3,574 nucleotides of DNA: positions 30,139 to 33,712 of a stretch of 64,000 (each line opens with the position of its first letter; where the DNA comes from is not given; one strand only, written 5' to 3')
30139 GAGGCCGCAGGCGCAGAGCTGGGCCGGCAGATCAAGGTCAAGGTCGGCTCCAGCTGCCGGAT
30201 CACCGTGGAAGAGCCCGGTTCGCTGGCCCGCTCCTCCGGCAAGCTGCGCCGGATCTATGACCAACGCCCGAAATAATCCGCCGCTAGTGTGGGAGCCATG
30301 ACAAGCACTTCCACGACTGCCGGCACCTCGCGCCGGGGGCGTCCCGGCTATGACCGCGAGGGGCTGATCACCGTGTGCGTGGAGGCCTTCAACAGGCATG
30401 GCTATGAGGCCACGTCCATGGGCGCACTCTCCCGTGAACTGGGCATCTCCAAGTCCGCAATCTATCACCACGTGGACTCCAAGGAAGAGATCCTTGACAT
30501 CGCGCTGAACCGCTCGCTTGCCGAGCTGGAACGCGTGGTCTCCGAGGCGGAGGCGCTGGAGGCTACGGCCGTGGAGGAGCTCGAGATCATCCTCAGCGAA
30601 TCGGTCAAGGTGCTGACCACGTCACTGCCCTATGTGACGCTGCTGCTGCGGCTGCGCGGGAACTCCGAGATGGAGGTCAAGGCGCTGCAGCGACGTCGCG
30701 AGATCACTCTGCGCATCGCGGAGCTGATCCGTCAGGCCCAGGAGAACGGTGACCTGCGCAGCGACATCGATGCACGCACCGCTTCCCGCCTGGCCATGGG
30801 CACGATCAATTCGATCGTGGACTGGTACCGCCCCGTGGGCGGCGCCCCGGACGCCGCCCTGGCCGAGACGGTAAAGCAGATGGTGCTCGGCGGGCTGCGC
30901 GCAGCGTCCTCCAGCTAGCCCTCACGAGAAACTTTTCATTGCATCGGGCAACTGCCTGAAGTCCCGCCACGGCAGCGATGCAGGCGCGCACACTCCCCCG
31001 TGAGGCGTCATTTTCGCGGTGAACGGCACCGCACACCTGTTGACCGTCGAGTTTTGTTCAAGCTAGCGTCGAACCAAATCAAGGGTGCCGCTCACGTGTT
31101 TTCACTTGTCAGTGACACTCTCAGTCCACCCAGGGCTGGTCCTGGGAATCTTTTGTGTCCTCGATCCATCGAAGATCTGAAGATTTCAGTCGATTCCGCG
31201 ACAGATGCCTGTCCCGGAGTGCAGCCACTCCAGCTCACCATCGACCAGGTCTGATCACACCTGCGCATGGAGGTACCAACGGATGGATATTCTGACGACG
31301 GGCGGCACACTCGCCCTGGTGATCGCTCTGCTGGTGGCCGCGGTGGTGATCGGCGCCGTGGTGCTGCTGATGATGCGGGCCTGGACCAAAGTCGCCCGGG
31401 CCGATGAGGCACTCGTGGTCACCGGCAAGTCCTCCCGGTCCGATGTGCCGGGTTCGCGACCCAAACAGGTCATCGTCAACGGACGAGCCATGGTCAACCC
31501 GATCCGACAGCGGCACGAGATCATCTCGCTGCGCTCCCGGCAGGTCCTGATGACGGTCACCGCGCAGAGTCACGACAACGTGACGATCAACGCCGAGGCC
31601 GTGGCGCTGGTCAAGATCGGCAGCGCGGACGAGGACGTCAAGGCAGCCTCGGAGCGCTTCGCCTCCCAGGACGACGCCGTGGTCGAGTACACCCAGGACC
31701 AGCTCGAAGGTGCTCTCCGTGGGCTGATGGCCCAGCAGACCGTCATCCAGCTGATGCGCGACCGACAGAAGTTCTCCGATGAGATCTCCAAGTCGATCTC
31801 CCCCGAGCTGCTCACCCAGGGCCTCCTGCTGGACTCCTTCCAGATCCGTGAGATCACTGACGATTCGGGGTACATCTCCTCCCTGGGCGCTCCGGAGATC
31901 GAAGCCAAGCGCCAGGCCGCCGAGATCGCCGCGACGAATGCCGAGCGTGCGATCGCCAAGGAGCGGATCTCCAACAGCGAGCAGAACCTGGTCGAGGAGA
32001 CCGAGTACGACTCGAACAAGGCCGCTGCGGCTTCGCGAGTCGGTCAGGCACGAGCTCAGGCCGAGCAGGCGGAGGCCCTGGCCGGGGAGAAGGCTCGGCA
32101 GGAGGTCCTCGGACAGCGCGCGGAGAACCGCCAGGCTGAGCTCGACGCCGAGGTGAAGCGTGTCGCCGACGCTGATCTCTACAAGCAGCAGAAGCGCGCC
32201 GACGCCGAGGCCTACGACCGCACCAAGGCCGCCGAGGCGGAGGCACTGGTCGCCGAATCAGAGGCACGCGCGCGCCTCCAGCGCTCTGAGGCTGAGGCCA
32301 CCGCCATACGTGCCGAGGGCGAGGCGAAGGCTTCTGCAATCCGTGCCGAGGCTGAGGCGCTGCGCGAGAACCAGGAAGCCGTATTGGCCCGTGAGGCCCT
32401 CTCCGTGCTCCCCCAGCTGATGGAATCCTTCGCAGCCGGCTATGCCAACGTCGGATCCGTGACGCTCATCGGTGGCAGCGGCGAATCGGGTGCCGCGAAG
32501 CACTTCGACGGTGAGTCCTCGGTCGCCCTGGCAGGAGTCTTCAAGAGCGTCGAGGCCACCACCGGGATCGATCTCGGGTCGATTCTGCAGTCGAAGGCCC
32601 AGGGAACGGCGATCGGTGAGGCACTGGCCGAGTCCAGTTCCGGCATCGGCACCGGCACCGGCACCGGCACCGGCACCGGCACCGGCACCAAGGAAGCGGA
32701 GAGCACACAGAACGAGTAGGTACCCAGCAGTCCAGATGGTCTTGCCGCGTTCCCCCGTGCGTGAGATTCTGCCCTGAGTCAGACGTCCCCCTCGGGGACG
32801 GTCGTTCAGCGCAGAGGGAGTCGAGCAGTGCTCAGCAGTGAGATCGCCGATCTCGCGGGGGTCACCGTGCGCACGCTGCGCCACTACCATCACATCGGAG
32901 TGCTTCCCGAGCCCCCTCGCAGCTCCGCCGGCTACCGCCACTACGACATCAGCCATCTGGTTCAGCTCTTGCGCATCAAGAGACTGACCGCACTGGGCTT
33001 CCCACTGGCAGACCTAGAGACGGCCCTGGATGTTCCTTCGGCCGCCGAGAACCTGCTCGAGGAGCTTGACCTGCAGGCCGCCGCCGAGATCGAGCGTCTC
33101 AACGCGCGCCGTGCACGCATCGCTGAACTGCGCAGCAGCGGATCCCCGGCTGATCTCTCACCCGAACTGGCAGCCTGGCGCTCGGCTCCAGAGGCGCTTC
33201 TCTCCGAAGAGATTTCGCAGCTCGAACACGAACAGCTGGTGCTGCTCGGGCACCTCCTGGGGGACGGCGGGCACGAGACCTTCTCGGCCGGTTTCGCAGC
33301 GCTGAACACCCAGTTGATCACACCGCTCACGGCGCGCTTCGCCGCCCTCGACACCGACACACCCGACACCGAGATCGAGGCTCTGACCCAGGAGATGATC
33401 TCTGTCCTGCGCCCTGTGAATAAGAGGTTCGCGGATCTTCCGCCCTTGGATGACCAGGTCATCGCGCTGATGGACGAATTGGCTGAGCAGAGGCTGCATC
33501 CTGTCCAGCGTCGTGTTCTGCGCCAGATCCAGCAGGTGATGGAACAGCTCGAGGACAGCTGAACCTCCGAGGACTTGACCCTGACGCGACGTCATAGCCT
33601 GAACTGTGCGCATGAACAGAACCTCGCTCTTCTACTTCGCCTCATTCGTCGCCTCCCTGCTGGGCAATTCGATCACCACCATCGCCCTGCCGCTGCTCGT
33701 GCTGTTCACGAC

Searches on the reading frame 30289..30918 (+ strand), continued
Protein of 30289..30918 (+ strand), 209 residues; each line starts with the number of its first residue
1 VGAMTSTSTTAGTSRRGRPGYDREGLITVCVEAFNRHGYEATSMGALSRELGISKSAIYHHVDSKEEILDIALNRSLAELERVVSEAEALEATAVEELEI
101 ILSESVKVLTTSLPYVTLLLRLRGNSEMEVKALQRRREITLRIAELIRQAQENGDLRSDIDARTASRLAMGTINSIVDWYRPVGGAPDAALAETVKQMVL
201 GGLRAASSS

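Call 44: find_homologous_proteins(query=window:30289-30918:+, max_evalue=1e-20)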
Query window:30289-30918:+ (209 aa): 7071 proteins with E <= 1e-20 among 8000 candidates; the best 120 are listed.
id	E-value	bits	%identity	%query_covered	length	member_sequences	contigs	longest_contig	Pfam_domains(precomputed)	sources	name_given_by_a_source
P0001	2.1e-112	391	93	93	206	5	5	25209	PF00440.30,PF17932.7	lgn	-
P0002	5.4e-111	387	91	97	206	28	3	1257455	PF21597.3,PF00440.30,PF17932.7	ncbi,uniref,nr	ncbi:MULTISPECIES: TetR/AcrR family transcriptional regulator [unclassified Nesterenkonia]|uniref:Te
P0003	3.2e-101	355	85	93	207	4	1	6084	PF21597.3,PF00440.30,PF17932.7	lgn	-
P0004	3.2e-98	345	82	96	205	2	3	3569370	PF21597.3,PF00440.30,PF17932.7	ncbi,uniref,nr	ncbi:AcrR family transcriptional regulator [Nesterenkonia xinjiangensis]|uniref:AcrR family transcri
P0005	1.5e-97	343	81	98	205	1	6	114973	PF21597.3,PF00440.30,PF17932.7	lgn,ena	-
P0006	4.4e-96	338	79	97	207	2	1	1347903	PF21597.3,PF00440.30,PF17932.7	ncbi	ncbi:TetR/AcrR family transcriptional regulator [Nesterenkonia suensis]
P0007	3.2e-88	312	78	91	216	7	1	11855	PF21597.3,PF00440.30,PF17932.7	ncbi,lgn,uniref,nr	ncbi:TetR/AcrR family transcriptional regulator [Nesterenkonia sp. F]|uniref:TetR/AcrR family transc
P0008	7.2e-86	305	74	99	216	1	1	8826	PF21597.3,PF00440.30,PF17932.7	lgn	-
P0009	4.9e-85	302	74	96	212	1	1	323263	PF21597.3,PF00440.30,PF17932.7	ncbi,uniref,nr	ncbi:TetR/AcrR family transcriptional regulator [Nesterenkonia muleiensis]|uniref:TetR/AcrR family t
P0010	5.2e-85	302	74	96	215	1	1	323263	PF21597.3,PF00440.30,PF17932.7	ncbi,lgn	-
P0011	1.5e-84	300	71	98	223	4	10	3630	PF21597.3,PF00440.30,PF17932.7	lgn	-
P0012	8.9e-84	298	72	96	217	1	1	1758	PF21597.3,PF00440.30,PF17932.7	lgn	-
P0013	1.6e-83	297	72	97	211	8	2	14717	PF21597.3,PF00440.30,PF17932.7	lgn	-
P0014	5.6e-83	295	72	97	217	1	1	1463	PF21597.3,PF00440.30,PF17932.7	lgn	-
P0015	1.0e-82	294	72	96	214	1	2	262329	PF21597.3,PF00440.30,PF17932.7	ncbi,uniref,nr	ncbi:TetR/AcrR family transcriptional regulator [Nesterenkonia alkaliphila]|uniref:TetR family trans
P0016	1.4e-82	294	72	96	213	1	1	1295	PF21597.3,PF00440.30,PF17932.7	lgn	-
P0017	1.4e-82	294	73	96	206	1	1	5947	PF21597.3,PF00440.30,PF17932.7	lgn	-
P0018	2.8e-82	293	74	91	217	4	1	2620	PF21597.3,PF00440.30,PF17932.7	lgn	-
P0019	3.2e-82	293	72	95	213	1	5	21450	PF21597.3,PF00440.30,PF17932.7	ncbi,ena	-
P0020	3.9e-82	293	71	96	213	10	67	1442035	PF21597.3,PF00440.30,PF17932.7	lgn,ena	-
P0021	3.9e-82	293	73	87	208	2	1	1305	PF21597.3,PF00440.30,PF17932.7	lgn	-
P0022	4.6e-82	292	71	96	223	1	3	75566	PF21597.3,PF00440.30,PF17932.7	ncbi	ncbi:MAG: TetR/AcrR family transcriptional regulator [Nesterenkonia sp.]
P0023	6.8e-82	292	71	98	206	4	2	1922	PF21597.3,PF00440.30,PF17932.7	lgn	-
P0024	9.7e-82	291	70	98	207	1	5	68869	PF00440.30,PF17932.7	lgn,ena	-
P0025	1.5e-81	291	74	91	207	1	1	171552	PF21597.3,PF00440.30,PF17932.7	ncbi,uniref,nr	ncbi:TetR/AcrR family transcriptional regulator [Nesterenkonia sp.]|uniref:TetR/AcrR family transcri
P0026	3.9e-81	289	74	91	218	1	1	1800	PF21597.3,PF00440.30,PF17932.7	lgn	-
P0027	4.1e-81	289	71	92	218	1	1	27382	PF21597.3,PF00440.30,PF17932.7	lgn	-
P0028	4.8e-81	289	74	92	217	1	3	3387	PF21597.3,PF00440.30,PF17932.7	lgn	-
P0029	4.9e-81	289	72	90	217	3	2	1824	PF21597.3,PF00440.30,PF17932.7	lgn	-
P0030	6.1e-81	289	74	91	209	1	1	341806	PF21597.3,PF00440.30,PF17932.7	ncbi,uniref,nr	ncbi:TetR/AcrR family transcriptional regulator [Nesterenkonia ebinurensis]|uniref:TetR/AcrR family 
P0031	2.3e-79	284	73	88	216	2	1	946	PF21597.3,PF00440.30,PF17932.7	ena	-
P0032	2.8e-79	283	73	93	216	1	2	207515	PF21597.3,PF00440.30,PF17932.7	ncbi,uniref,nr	ncbi:TetR/AcrR family transcriptional regulator [Nesterenkonia haasae]|uniref:TetR/AcrR family trans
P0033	4.3e-79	283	70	95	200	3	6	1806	PF21597.3,PF00440.30,PF17932.7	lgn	-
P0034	8.7e-79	282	70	99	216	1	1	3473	PF21597.3,PF00440.30,PF17932.7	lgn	-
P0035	4.1e-78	279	69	96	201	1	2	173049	PF21597.3,PF00440.30,PF17932.7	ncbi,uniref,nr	ncbi:MAG: TetR/AcrR family transcriptional regulator [Nesterenkonia sp.]|uniref:TetR/AcrR family tra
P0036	4.3e-78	279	71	94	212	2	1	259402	PF21597.3,PF00440.30,PF17932.7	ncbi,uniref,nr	ncbi:TetR/AcrR family transcriptional regulator [Nesterenkonia sphaerica]|uniref:TetR/AcrR family tr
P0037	6.8e-78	279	71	92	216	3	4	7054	PF21597.3,PF00440.30,PF17932.7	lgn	-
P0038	9.2e-78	278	72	92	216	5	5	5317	PF21597.3,PF00440.30,PF17932.7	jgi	jgi:AcrR family transcriptional regulator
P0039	1.1e-77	278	71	93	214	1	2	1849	PF21597.3,PF00440.30,PF17932.7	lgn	-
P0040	1.1e-69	252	60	97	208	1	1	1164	PF00440.30,PF17932.7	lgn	-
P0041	1.1e-69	252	61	97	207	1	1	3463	PF21597.3,PF00440.30,PF17932.7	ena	-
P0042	8.0e-69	249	63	94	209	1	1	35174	PF00440.30,PF17932.7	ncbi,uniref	ncbi:TetR/AcrR family transcriptional regulator [Kocuria sp. M1R5S2]|uniref:TetR/AcrR family transcr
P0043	1.6e-68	248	59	97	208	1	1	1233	PF00440.30,PF17932.7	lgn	-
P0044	1.9e-68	248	62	93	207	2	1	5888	PF21597.3,PF00440.30,PF17932.7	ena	-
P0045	2.4e-68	248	62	92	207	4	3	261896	PF21597.3,PF00440.30,PF17932.7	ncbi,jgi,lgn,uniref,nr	ncbi:TetR/AcrR family transcriptional regulator [Kocuria rosea]|jgi:AcrR family transcriptional regu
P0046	3.2e-68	247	61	97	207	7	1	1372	PF21597.3,PF00440.30,PF17932.7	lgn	-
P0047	5.6e-68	246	60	93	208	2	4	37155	PF00440.30,PF17932.7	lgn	-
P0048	8.0e-68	246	60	97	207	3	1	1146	PF00440.30,PF17932.7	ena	-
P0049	8.4e-68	246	63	93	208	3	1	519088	PF00440.30,PF17932.7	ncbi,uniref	ncbi:TetR/AcrR family transcriptional regulator [Kocuria sp. CPCC 205268]|uniref:TetR/AcrR family tr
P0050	8.4e-68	246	63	92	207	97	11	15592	PF21597.3,PF00440.30,PF17932.7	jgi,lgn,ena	jgi:AcrR family transcriptional regulator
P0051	9.4e-68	246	60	93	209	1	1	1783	PF00440.30,PF17932.7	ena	-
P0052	1.4e-67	245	61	94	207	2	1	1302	PF00440.30,PF17932.7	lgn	-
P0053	2.9e-67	244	59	95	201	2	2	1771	PF21597.3,PF00440.30,PF17932.7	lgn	-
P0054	3.6e-67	244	61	97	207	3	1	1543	PF00440.30,PF17932.7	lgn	-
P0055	5.9e-67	243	59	93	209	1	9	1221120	PF00440.30,PF17932.7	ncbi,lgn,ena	-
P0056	7.9e-67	243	60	93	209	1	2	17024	PF00440.30,PF17932.7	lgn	-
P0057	9.1e-67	243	59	96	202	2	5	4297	PF21597.3,PF00440.30,PF17932.7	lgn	-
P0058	1.1e-66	242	59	93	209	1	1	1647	PF00440.30,PF17932.7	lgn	-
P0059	1.3e-66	242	59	93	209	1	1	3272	PF00440.30,PF17932.7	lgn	-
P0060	2.2e-66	241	62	93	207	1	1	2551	PF21597.3,PF00440.30,PF17932.7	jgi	-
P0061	2.3e-66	241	59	93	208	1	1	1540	PF00440.30,PF17932.7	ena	-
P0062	2.4e-66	241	60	97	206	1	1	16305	PF21597.3,PF00440.30,PF17932.7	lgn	-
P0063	2.5e-66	241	59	93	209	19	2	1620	PF00440.30,PF17932.7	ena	-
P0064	2.7e-66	241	59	93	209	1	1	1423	PF00440.30,PF17932.7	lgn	-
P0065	2.9e-66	241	59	93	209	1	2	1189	PF00440.30,PF17932.7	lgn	-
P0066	7.5e-66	240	59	93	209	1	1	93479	PF00440.30,PF17932.7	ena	-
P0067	7.5e-66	240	43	91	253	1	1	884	PF21597.3,PF00440.30,PF17932.7,PF16925.11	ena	-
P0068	7.5e-66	240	59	97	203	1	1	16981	PF21597.3,PF00440.30,PF17932.7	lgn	-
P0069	1.1e-65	239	61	92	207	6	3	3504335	PF21597.3,PF00440.30,PF17932.7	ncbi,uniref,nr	ncbi:TetR family transcriptional regulator [Kocuria flava]|uniref:TetR family transcriptional regula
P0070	1.3e-65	239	62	91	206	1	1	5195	PF21597.3,PF00440.30,PF17932.7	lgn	-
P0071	1.7e-65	238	60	92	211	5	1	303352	PF21597.3,PF00440.30,PF17932.7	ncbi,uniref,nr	ncbi:TetR family transcriptional regulator [Kocuria dechangensis]|uniref:TetR family transcriptional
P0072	2.1e-65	238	62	91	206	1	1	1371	PF21597.3,PF00440.30,PF17932.7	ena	-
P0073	2.1e-65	238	59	97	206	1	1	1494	PF21597.3,PF00440.30,PF17932.7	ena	-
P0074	2.1e-65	238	58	92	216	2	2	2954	PF21597.3,PF00440.30,PF17932.7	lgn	-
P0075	2.6e-65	238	59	97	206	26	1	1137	PF21597.3,PF00440.30,PF17932.7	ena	-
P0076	3.6e-65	237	60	93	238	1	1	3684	PF00440.30,PF17932.7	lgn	-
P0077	4.4e-65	237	59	92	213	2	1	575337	PF00440.30,PF17932.7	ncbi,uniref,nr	ncbi:TetR/AcrR family transcriptional regulator [Rothia uropygialis]|uniref:TetR/AcrR family transcr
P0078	5.8e-65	237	61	91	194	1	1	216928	PF21597.3,PF00440.30,PF17932.7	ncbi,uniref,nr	ncbi:TetR family transcriptional regulator [Kocuria marina]|uniref:TetR family transcriptional regul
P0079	9.5e-65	236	61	91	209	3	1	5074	PF00440.30,PF17932.7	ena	-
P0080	9.8e-65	236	57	96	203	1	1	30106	PF21597.3,PF00440.30,PF17932.7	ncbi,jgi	jgi:AcrR family transcriptional regulator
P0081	1.3e-64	235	61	91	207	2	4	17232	PF21597.3,PF00440.30,PF17932.7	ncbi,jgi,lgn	-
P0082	1.4e-64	235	61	91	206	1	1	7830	PF21597.3,PF00440.30,PF17932.7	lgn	-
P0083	1.4e-64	235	60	96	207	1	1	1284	PF00440.30,PF17932.7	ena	-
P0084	1.5e-64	235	56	96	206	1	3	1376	PF00440.30,PF17932.7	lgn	-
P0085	1.5e-64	235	61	91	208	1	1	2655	PF21597.3,PF00440.30,PF17932.7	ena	-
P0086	1.7e-64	235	58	96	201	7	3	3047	PF21597.3,PF00440.30,PF17932.7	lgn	-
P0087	1.8e-64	235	59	97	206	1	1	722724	PF00440.30,PF17932.7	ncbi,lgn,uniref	ncbi:TetR/AcrR family transcriptional regulator [Kocuria marina]|uniref:TetR/AcrR family transcripti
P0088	1.9e-64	235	61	91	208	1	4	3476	PF21597.3,PF00440.30,PF17932.7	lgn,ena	-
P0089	1.9e-64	235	57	95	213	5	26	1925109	PF00440.30,PF17932.7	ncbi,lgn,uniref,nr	ncbi:TetR/AcrR family transcriptional regulator [Rothia sp. HC945]|uniref:TetR/AcrR family transcrip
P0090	2.4e-64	235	61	91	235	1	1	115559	PF21597.3,PF00440.30,PF17932.7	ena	-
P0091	2.4e-64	235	56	96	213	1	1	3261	PF00440.30,PF17932.7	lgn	-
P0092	2.6e-64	235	61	91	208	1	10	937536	PF21597.3,PF00440.30,PF17932.7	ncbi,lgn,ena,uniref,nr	ncbi:TetR/AcrR family transcriptional regulator [Kocuria rhizophila]|uniref:TetR/AcrR family transcr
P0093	2.8e-64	234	60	92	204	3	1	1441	PF00440.30,PF17932.7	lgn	-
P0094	3.7e-64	234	61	91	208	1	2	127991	PF21597.3,PF00440.30,PF17932.7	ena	-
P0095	3.7e-64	234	57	95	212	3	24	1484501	PF21597.3,PF00440.30,PF17932.7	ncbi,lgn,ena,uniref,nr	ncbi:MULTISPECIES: TetR/AcrR family transcriptional regulator [Kocuria]|uniref:TetR/AcrR family tran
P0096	3.7e-64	234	61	91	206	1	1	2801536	PF21597.3,PF00440.30,PF17932.7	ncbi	ncbi:TetR/AcrR family transcriptional regulator [Kocuria rhizophila]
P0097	3.8e-64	234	61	91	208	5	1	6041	PF21597.3,PF00440.30,PF17932.7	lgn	-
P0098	4.0e-64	234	61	91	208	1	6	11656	PF21597.3,PF00440.30,PF17932.7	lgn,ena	-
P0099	4.4e-64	234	61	91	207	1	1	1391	PF21597.3,PF00440.30,PF17932.7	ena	-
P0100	4.6e-64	234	57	95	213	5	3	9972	PF00440.30,PF17932.7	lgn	-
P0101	4.7e-64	234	59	93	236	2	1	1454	PF00440.30,PF17932.7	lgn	-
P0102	4.9e-64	234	61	91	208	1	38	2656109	PF21597.3,PF00440.30,PF17932.7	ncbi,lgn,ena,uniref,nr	ncbi:TetR family transcriptional regulator [Kocuria rhizophila]|uniref:TetR/AcrR family transcriptio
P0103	4.9e-64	234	61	91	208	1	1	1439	PF00440.30,PF17932.7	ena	-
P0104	5.2e-64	234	58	96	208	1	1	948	PF21597.3,PF00440.30,PF17932.7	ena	-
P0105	5.5e-64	233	61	91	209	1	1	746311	PF21597.3,PF00440.30,PF17932.7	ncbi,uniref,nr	ncbi:TetR/AcrR family transcriptional regulator [Kocuria tytonis]|uniref:TetR/AcrR family transcript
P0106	6.9e-64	233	61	91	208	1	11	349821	PF21597.3,PF00440.30,PF17932.7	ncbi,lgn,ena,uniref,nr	ncbi:TetR/AcrR family transcriptional regulator [Kocuria rhizophila]|uniref:TetR/AcrR family transcr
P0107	1.0e-63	233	58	97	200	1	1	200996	PF21597.3,PF00440.30,PF17932.7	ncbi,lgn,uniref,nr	ncbi:TetR/AcrR family transcriptional regulator [Kocuria sp.]|uniref:TetR/AcrR family transcriptiona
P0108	1.2e-63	232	58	95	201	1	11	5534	PF21597.3,PF00440.30,PF17932.7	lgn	-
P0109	1.4e-63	232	60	91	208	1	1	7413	PF21597.3,PF00440.30,PF17932.7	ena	-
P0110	1.8e-63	232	60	91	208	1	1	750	PF00440.30,PF17932.7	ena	-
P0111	2.3e-63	231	74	78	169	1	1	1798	PF21597.3,PF00440.30,PF17932.7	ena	-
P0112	2.4e-63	231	56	95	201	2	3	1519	PF21597.3,PF00440.30,PF17932.7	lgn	-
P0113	2.5e-63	231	59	93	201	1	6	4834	PF21597.3,PF00440.30,PF17932.7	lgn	-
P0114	2.8e-63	231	60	97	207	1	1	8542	PF21597.3,PF00440.30,PF17932.7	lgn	-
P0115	2.8e-63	231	56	97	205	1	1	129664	PF21597.3,PF00440.30,PF17932.7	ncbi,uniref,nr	ncbi:TetR/AcrR family transcriptional regulator [Arthrobacter sp. B0490]|uniref:TetR/AcrR family tra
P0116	3.5e-63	231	59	93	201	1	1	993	PF21597.3,PF00440.30,PF17932.7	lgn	-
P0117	3.6e-63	231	55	97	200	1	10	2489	PF21597.3,PF00440.30,PF17932.7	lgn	-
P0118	3.6e-63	231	55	99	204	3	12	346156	PF21597.3,PF00440.30,PF17932.7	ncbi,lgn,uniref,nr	ncbi:TetR/AcrR family transcriptional regulator [Kocuria soli]|uniref:TetR/AcrR family transcription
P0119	3.7e-63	231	61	91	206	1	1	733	PF21597.3,PF00440.30,PF17932.7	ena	-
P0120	3.8e-63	231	57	94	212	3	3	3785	PF21597.3,PF00440.30,PF17932.7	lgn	-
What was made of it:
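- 30289..30918 (+): paaR, a TetR-family regulator lying 12 bp after paaK, so presumably co-transcribed and autoregulated. PF00440 plus PF17932 in relatives (call 44).
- On PaaR-type (TetR-family) phenylacetate regulon: Relatives carry PF00440 plus PF17932 (call 44).
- Tried and rejected: The homologue search returned only generic 'TetR/AcrR' names (call 44), so it gave no named PaaR.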

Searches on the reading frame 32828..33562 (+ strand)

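Call 6: search_protein_families(library=ncbifam, proteins=[window:32828-33562:+])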
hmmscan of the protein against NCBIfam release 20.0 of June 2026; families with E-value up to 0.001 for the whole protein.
window:32828-33562:+ (244 aa): 12 families
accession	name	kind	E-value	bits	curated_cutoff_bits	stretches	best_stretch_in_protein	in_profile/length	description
TIGR02051.1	MerR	equivalog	6e-14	52.4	150.85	1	4-72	3-71/124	mercury resistance transcriptional regulator MerR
TIGR02044.1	CueR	equivalog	8.5e-13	48.5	147.4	1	4-101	4-101/127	Cu(I)-responsive transcriptional regulator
TIGR02047.1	CadR-PbrR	equivalog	3.1e-10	40.2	151.45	1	4-94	4-94/127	Cd(II)/Pb(II)-responsive transcriptional regulator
NF007069.0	PRK09514.1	equivalog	1.7e-09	37.8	143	1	5-102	6-101/141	Zn(2+)-responsive transcriptional regulator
TIGR02043.1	ZntR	equivalog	2.7e-08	34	167.95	1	5-75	6-76/131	Zn(2+)-responsive transcriptional regulator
NF047375.1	HeatShock_HspR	equivalog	3.1e-08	33.5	105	1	4-81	7-84/92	heat shock protein transcriptional repressor HspR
NF007590.0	PRK10227.1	equivalog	3.2e-07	30.5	244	1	3-90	3-93/135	Cu(I)-responsive transcriptional regulator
NF047377.1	heat_HspR_dupli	exception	2.2e-05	24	300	1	6-102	11-104/214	heat shock protein transcriptional repressor HspR, fused homodimer type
NF010315.0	PRK13752.1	subfamily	5.3e-05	23.3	261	1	7-67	14-74/144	mercury resistance transcriptional regulator MerR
NF041849.1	trans_regNmlR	equivalog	7.7e-05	22.7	175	1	5-65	5-65/117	stress response transcriptional regulator NmlR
TIGR01950.1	SoxR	equivalog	0.00016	21.5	116.9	1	4-101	5-102/142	redox-sensitive transcriptional activator SoxR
NF053782.1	ChlnTransRegdde3219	equivalog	0.00047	19.7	450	1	5-99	11-103/278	choline utilization transcriptional activator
